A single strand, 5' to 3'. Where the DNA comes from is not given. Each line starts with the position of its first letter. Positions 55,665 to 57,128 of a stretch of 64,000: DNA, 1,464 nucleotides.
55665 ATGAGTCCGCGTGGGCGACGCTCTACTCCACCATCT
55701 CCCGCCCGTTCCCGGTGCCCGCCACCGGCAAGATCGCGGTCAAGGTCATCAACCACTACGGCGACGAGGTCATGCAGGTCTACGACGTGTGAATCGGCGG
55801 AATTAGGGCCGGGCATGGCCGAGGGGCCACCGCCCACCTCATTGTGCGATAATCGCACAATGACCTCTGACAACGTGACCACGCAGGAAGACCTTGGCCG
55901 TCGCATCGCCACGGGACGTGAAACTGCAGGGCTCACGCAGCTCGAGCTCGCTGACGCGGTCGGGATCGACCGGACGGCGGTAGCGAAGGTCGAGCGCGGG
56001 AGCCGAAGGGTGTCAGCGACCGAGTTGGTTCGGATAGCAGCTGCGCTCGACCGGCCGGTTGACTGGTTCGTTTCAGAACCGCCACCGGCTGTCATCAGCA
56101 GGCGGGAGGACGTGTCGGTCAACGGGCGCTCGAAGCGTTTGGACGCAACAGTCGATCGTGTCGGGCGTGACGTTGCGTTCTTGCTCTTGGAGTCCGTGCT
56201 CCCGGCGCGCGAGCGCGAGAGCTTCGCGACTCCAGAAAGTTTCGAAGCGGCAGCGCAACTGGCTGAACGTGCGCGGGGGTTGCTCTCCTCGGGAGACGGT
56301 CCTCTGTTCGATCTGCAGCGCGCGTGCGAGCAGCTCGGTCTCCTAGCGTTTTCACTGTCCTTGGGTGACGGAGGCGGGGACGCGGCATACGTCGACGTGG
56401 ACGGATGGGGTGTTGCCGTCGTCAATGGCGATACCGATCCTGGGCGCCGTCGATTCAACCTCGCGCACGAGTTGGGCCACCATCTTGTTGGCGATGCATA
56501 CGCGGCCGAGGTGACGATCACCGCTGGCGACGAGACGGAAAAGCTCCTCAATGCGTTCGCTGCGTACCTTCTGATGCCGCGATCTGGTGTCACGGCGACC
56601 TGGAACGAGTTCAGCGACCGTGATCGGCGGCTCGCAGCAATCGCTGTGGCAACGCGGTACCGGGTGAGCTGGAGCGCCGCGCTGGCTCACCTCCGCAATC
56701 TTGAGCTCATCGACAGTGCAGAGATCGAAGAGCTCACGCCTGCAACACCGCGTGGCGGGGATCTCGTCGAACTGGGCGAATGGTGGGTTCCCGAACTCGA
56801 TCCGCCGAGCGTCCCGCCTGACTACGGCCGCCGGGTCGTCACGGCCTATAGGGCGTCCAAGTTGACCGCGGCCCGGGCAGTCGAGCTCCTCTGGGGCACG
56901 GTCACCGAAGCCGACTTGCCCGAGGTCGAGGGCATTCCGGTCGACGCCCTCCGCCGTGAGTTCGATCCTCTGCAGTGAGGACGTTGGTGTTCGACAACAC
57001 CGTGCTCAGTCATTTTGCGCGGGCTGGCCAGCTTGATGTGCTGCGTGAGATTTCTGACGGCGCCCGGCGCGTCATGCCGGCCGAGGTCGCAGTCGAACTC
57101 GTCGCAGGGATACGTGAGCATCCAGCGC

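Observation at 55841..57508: Xre-ImmA fusion with a PIN-like partner, a perfect operator palindrome over its own start codon, and a probable leaderless transcript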

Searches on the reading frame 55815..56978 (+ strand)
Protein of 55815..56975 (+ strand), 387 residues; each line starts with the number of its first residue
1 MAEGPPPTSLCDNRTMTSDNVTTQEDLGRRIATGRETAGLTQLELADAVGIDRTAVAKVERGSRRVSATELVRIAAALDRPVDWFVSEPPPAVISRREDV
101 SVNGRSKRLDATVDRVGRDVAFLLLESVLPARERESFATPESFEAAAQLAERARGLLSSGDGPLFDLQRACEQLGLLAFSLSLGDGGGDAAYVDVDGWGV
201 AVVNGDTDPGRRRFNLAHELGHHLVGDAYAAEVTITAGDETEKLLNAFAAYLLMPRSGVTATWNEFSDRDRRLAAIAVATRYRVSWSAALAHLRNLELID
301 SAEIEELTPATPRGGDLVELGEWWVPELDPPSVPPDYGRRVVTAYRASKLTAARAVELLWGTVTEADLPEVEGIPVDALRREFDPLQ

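Call 4: search_protein_families(library=pfam, proteins=[window:55860-56978:+], max_evalue=0.01)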
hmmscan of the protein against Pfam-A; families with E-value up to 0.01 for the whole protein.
window:55860-56978:+ (372 aa): 7 families
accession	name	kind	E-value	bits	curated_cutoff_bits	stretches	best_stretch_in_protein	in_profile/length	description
PF06114.19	Peptidase_M78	-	4.4e-16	59.2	22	1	156-276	1-120/123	IrrE N-terminal-like domain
PF01381.28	HTH_3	-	1.4e-13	51.1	23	1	20-70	5-55/55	Helix-turn-helix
PF13560.12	HTH_31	-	6e-10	39.7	27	1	11-66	1-57/64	Helix-turn-helix domain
PF13412.12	HTH_24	-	0.00052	20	21.9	0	21-42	14-35/48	Winged helix-turn-helix DNA-binding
PF13744.12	HTH_37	-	0.00068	19.8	27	1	4-68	11-76/80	Helix-turn-helix domain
PF12844.13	HTH_19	-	0.0046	17.3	30.2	1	13-70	1-58/64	Helix-turn-helix domain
PF13443.12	HTH_26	-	0.0057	17.3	22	0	23-64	9-51/63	Cro/C1-type HTH DNA-binding domain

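Call 8: search_protein_families(library=ncbifam, proteins=[window:55860-56978:+], max_evalue=1)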
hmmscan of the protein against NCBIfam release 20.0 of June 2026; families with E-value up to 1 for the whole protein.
window:55860-56978:+ (372 aa): 15 families
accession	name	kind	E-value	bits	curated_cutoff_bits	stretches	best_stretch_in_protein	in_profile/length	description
NF052239.1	antitox_spr1629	equivalog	5.8e-11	42.1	335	1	195-288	206-300/377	spr1629 family repressor/antitoxin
NF041951.1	phage_RstR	subfamily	2.1e-09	37.6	80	1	12-73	3-64/108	RstR family transcriptional repressor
TIGR03070.1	couple_hipB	subfamily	2.5e-08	33.7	71.65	1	10-63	1-54/58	type II toxin-antitoxin system Y4mF family antitoxin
NF006015.0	PRK08154.1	subfamily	2.1e-07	30.4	204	1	9-74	28-93/314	anaerobic benzoate catabolism transcriptional regulator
NF007257.0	PRK09706.1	subfamily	0.00012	22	101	1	9-70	3-64/135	transcriptional repressor DicA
NF047948.1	male_kill_WMK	equivalog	0.00018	21.1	300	1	12-64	6-58/300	WO male-killing family protein Wmk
NF041575.1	antitoxPezA_Strep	equivalog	0.00081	19.4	290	1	12-59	2-49/158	type II toxin-antitoxin system antitoxin PezA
TIGR03830.1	CxxCG_CxxCG_HTH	subfamily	0.0016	18.2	61.8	1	12-58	66-114/127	type II TA system antitoxin MqsA family protein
TIGR02607.1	antidote_HigA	equivalog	0.0048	16.7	47.7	1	24-68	20-64/81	HigA family addiction module antitoxin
TIGR00270.2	TIGR00270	equivalog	0.0048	16.7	110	1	8-48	72-112/159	multiprotein bridging factor aMBF1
NF041677.1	trans_regClgR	equivalog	0.006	16.7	170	1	10-84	7-81/113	transcriptional regulator ClgR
NF007408.0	PRK09943.1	equivalog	0.011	15.3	211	1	11-74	7-70/185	HTH-type transcriptional regulator PuuR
NF038139.1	Reg_Aceta_RamB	equivalog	0.032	12.9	700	1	13-81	4-72/465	acetate metabolism transcriptional regulator RamB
NF003162.0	PRK04140.1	equivalog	0.048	12.7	263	1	13-67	128-182/317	transcriptional regulator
NF007271.0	PRK09726.1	equivalog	0.1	12.6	79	1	12-64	13-65/88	type II toxin-antitoxin system antitoxin HipB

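Call 9: search_protein_families(library=padloc, proteins=[window:55860-56978:+], max_evalue=0.1)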
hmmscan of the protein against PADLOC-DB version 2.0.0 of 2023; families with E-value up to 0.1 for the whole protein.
window:55860-56978:+ (372 aa): 26 families (the best 25 are shown)
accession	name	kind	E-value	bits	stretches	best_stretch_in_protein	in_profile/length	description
PDLC03952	RmrA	-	4.1e-25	86.4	1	14-291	25-312/395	-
PDLC03953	RmrA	-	6.4e-25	86.1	1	11-287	5-289/373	-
PDLC03949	RmrA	-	2.6e-24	83.8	1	14-284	5-268/363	-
PDLC03947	RmrA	-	3.1e-20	70.4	1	8-287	8-296/383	-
PDLC03951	RmrA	-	1.5e-19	68.3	2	131-290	136-294/400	-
PDLC03954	RmrA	-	5.3e-19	66.4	1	13-249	12-262/380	-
PDLC03944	RmrA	-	1.7e-18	64.9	1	13-292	8-294/384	-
PDLC03948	RmrA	-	1.5e-17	61.6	1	9-292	6-300/397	-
PDLC03946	RmrA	-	1.7e-17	61.2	1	14-284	5-270/357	-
PDLC03955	RmrA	-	1.4e-15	55.5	1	14-246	23-258/371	-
PDLC04141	capP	-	4.3e-15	53.9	1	174-277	44-149/242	capP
PDLC03943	RmrA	-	3.7e-13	47.3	1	21-287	12-278/370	-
PDLC03945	RmrA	-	4.3e-11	40.6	1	196-288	207-300/394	-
PDLC03956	RmrA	-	1.5e-10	38.7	1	8-291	5-296/399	-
PDLC04142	capH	-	4.6e-10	38.5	1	10-74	5-69/103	capH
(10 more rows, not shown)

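Call 20: list_cluster_members(proteins=[window:55860-56975:+, window:55815-56975:+, window:56975-57505:+, P0001])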
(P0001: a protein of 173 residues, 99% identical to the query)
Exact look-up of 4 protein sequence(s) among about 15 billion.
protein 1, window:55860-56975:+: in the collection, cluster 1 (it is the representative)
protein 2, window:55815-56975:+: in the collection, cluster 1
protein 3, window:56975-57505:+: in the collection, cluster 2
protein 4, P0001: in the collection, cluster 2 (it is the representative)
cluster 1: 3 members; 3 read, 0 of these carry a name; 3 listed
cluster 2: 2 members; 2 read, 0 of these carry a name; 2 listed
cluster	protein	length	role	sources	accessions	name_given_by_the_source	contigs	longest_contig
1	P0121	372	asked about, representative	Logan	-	-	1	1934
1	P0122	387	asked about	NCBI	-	-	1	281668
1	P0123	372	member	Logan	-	-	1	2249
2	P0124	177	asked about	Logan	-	-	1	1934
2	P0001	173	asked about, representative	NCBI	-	-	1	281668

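Call 21: find_homologous_proteins(query=window:55860-56975:+)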
Query window:55860-56975:+ (372 aa): 541 proteins with E <= 0.001 among 8000 candidates; the best 120 are listed.
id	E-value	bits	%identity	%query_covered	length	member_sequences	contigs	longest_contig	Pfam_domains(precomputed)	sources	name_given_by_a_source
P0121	3.1e-238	808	100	100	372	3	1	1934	PF01381.29,PF06114.20,PF13560.13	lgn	-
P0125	2.4e-164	565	69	100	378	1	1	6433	PF01381.29,PF06114.20,PF13560.13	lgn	-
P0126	4.8e-161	554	69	100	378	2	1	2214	PF12844.14,PF01381.29,PF06114.20,PF13560.13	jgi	-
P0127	5.5e-156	537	68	99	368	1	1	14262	PF01381.29,PF06114.20,PF13560.13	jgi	jgi:Zn-dependent peptidase ImmA (M78 family)/DNA-binding XRE family transcriptional regulator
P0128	2.8e-147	509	63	100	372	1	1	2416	PF01381.29,PF06114.20,PF13560.13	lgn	-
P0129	3.7e-147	508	64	97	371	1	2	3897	PF01381.29,PF06114.20,PF13560.13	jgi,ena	jgi:Zn-dependent peptidase ImmA (M78 family)/DNA-binding XRE family transcriptional regulator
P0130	6.9e-146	504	64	100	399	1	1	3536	PF12844.14,PF01381.29,PF06114.20,PF13560.13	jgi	jgi:Zn-dependent peptidase ImmA (M78 family)/DNA-binding XRE family transcriptional regulator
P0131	1.5e-145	503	62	100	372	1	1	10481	PF12844.14,PF01381.29,PF06114.20,PF13560.13,PF13443.13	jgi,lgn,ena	-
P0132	2.7e-144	499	62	99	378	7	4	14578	PF01381.29,PF06114.20,PF13560.13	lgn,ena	-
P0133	3.5e-144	498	63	99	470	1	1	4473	PF12844.14,PF01381.29,PF06114.20,PF13560.13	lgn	-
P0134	1.1e-143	497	62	100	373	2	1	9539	PF12844.14,PF01381.29,PF06114.20,PF13560.13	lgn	-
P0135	2.6e-143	496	63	99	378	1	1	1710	PF01381.29,PF06114.20,PF13560.13,PF13443.13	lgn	-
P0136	2.7e-143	496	62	100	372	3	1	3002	PF01381.29,PF06114.20,PF13560.13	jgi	-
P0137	5.9e-143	494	62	100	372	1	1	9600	PF12844.14,PF01381.29,PF06114.20,PF13560.13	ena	-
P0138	6.6e-143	494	61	99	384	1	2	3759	PF01381.29,PF06114.20,PF13560.13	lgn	-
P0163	4.6e-131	455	57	99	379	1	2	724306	PF01381.29,PF06114.20,PF13560.13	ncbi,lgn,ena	-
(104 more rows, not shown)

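Call 24: find_related_loci(query=A2, collection=genome_contigs, flank=4000)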
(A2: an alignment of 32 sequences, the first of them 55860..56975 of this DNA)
Query A2 (372 aa) in genome_contigs; peptide patterns used: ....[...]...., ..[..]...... (x = any residue, [..] = any of these).
332 stretches matched a pattern; 221 encode a relative of the query (tblastn E <= 1e-3); the best 80 are kept; 79 distinct loci.
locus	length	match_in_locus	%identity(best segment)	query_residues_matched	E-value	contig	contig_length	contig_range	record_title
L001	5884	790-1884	63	8-372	6e-149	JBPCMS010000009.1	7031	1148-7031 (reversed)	MAG: Acidimicrobiia bacterium isolate TH_ant_mag_110 S1Ck127_1737371_flag_0_multi_14.5762_len_7031, whole genome shotgun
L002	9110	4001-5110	58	2-371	3e-136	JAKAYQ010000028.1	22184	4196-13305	MAG: Actinomycetes bacterium isolate YS5.bin29 NODE_1409_length_22184_cov_2.832162, whole genome shotgun sequence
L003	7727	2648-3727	59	11-371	7e-133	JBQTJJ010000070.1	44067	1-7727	MAG: Actinomycetota bacterium isolate SAR125 c_000000384813, whole genome shotgun sequence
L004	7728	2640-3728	57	6-372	1e-132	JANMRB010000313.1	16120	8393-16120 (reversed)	MAG: Ilumatobacteraceae bacterium isolate OTE_51_metabat_101_sub OTE_51_k141_3415740, whole genome shotgun sequence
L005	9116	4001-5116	56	1-371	4e-131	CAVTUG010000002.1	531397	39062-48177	MAG: uncultured Actinomycetota bacterium isolate MFD04967.bin.2.91 genome assembly, contig: contig_14541, whole genome s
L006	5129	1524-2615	57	6-371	4e-130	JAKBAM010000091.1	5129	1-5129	MAG: Actinomycetes bacterium isolate ZJ2.bin36 NODE_21029_length_5129_cov_9.177929, whole genome shotgun sequence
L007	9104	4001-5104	57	1-369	5e-123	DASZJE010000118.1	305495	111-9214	MAG TPA_asm: Trebonia sp. isolate SMAG_U6621 k141_1449149, whole genome shotgun sequence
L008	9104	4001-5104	56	1-369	3e-122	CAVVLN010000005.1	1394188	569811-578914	MAG: uncultured Actinomycetota bacterium isolate MFD03399.bin.1.21 genome assembly, contig: contig_7451, whole genome sh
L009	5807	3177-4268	55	2-371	1e-122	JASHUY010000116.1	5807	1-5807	MAG: Acidimicrobiales bacterium isolate JOPF191 JOPF_NEAR_contig_667226, whole genome shotgun sequence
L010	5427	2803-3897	58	3-368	3e-122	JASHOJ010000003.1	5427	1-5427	MAG: Candidatus Binataceae bacterium isolate JOPF020 JOPF_NEAR_contig_6974, whole genome shotgun sequence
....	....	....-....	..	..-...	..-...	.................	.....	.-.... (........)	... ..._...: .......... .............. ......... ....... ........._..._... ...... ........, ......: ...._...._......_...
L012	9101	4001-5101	54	2-369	1e-119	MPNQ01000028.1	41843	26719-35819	MAG: marine group bacterium Sva0996 bin134 NODE_1514_length_41843_cov_18.8028_ID_3027, whole genome shotgun sequence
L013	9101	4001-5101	56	2-369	1e-119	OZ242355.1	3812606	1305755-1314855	MAG: Acidimicrobiales bacterium isolate 104998a1-4135-4d78-96d2-be0913496795 genome assembly, chromosome: 1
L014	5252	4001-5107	57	1-369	1e-119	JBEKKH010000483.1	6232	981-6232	MAG: Streptosporangiaceae bacterium isolate SPRUCE 342 SPRUCE_342_483, whole genome shotgun sequence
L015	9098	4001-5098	54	1-368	2e-119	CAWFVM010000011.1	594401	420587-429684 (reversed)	MAG: uncultured Actinomycetota bacterium isolate MFD04967.bin.2.167 genome assembly, contig: contig_45195, whole genome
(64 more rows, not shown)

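Call 29: search_solved_structures(query=A2, max_evalue=0.01)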
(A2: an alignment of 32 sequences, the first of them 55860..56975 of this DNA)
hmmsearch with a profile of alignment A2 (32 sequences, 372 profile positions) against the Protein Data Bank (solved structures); distinct sequences matched with E-value up to 0.01: 33.
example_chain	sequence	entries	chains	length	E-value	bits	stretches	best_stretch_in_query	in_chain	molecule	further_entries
2b5a_A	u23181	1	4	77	8.3e-08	34.7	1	5-70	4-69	C.BclI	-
1sq8_A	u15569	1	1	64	1.5e-07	33.8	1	12-71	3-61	dh434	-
8tac_A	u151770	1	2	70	1.9e-07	33.4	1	1-57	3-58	DBP48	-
1y7y_A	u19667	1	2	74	2.2e-07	33.2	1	5-64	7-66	C.AhdI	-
3dte_A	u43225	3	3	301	2.4e-07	33.1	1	173-262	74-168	IrrE protein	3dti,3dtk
8slm_A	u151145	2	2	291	6.5e-07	31.7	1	172-262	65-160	Zn dependent hydrolase fused to HTH domain, IrrE ortholog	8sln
3eus_A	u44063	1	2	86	3.1e-06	29.5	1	8-60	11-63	DNA-binding protein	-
9vzy_A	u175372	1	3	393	7.9e-06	28.1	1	19-333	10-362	HTH cro/C1-type domain-containing protein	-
4ghj_A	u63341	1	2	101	1.5e-05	27.2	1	7-71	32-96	Probable transcriptional regulator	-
1per_L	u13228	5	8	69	1.8e-05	27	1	12-72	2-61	PROTEIN (434 REPRESSOR) | 434 REPRESSOR | REPRESSOR PROTEIN CI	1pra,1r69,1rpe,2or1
7t5t_A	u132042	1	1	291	1.9e-05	26.9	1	191-275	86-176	CapP toxin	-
2ef8_A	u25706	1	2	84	2.3e-05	26.6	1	14-74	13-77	Putative transcription factor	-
1r63_A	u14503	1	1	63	2.5e-05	26.5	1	12-71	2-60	REPRESSOR PROTEIN FROM BACTERIOPHAGE 434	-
4ich_A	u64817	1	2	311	8e-05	24.8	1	5-72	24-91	Transcriptional regulator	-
4ia8_A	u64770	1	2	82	0.00018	23.7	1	13-61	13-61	Regulatory protein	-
7t8i_A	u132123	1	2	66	0.0022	20.1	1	10-69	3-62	Phage element (ICEBs1)transcriptional regulator (Xre family)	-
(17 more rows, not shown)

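Call 30: find_encoding_contigs(protein=window:55815-56975:+, flank=10000, max_places=3)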
Protein window:55815-56975:+ (387 aa): no gene with exactly this product is on record in the collection.

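Call 33: find_encoding_contigs(protein=P0163, flank=8000, max_places=3)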
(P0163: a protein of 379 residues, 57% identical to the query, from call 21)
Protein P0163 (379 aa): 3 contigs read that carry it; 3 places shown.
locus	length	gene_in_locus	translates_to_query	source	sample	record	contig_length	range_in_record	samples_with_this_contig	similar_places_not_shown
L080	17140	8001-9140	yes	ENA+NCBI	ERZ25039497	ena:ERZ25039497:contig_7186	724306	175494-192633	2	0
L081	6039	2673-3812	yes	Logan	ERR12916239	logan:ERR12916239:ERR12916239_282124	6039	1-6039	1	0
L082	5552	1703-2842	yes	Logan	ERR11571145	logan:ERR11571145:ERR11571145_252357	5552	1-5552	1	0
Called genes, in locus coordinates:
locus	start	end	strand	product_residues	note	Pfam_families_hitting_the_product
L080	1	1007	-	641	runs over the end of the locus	PF22953:SpnB_Rossmann (weak), PF00106:adh_short, PF08659:KR, PF13561:adh_short_C2, PF00550:PP-binding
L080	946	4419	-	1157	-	-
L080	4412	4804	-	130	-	PF00550:PP-binding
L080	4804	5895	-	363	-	PF11583:AurF (weak), PF00268:Ribonuc_red_sm (faint)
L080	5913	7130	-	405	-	PF00067:p450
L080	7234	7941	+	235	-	PF00657:Lipase_GDSL, PF13472:Lipase_GDSL_2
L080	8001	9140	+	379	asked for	PF01381:HTH_3, PF13560:HTH_31, PF06114:Peptidase_M78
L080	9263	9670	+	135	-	PF11848:DUF3368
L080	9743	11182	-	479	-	-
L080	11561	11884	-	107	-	PF00893:Multi_Drug_Res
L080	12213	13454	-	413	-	PF00005:ABC_tran, PF17912:OB_MalK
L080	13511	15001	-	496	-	PF00933:Glyco_hydro_3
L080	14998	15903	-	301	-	PF00528:BPD_transp_1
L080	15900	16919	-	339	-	PF00528:BPD_transp_1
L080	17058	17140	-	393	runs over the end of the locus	PF01547:SBP_bac_1, PF13416:SBP_bac_8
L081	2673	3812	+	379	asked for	PF01381:HTH_3, PF13560:HTH_31, PF06114:Peptidase_M78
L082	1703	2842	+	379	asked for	PF01381:HTH_3, PF13560:HTH_31, PF06114:Peptidase_M78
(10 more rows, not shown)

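Call 62: predict_structure(alignment_id=A2)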
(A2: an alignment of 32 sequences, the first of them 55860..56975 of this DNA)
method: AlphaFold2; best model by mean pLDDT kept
length: 372 residues; sequences in the alignment: 32
mean_pLDDT: 86.0   pTM: 0.80
mean pLDDT of the five models: 86.0, 83.1, 83.1, 80.3, 77.6
residues with pLDDT >= 90: 219; 70-90: 100; 50-70: 40; < 50: 13
segments of 3 or more residues with pLDDT < 50: 1-3, 215-222
pLDDT, mean of each block of 10 residues (from residue 1): 61 88 89 93 92 88 82 65 60 81 92 90 92 96 92 95 92 85 93 92 94 45 72 96 96 94 95 94 95 91 89 93 96 90 93 82 59 41
secondary structure, 60 per line:
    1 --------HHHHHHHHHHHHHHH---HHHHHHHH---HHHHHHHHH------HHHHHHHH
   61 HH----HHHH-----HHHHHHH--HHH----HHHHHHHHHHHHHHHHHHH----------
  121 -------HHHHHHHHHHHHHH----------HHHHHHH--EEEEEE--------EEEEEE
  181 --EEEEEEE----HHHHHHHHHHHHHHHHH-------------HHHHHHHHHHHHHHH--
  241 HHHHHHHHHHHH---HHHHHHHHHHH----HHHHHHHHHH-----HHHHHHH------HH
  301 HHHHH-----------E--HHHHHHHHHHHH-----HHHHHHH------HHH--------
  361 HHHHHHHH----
elements in order: H9-23 H27-34 H38-46 H53-62 H67-70 H76-82 H92-110 H128-141 H152-158 E161-166 E175-180 E183-189 H194-210 H224-238 H241-252 H256-266 H271-280 H286-292 H299-305 H320-331 H337-343 H361-368
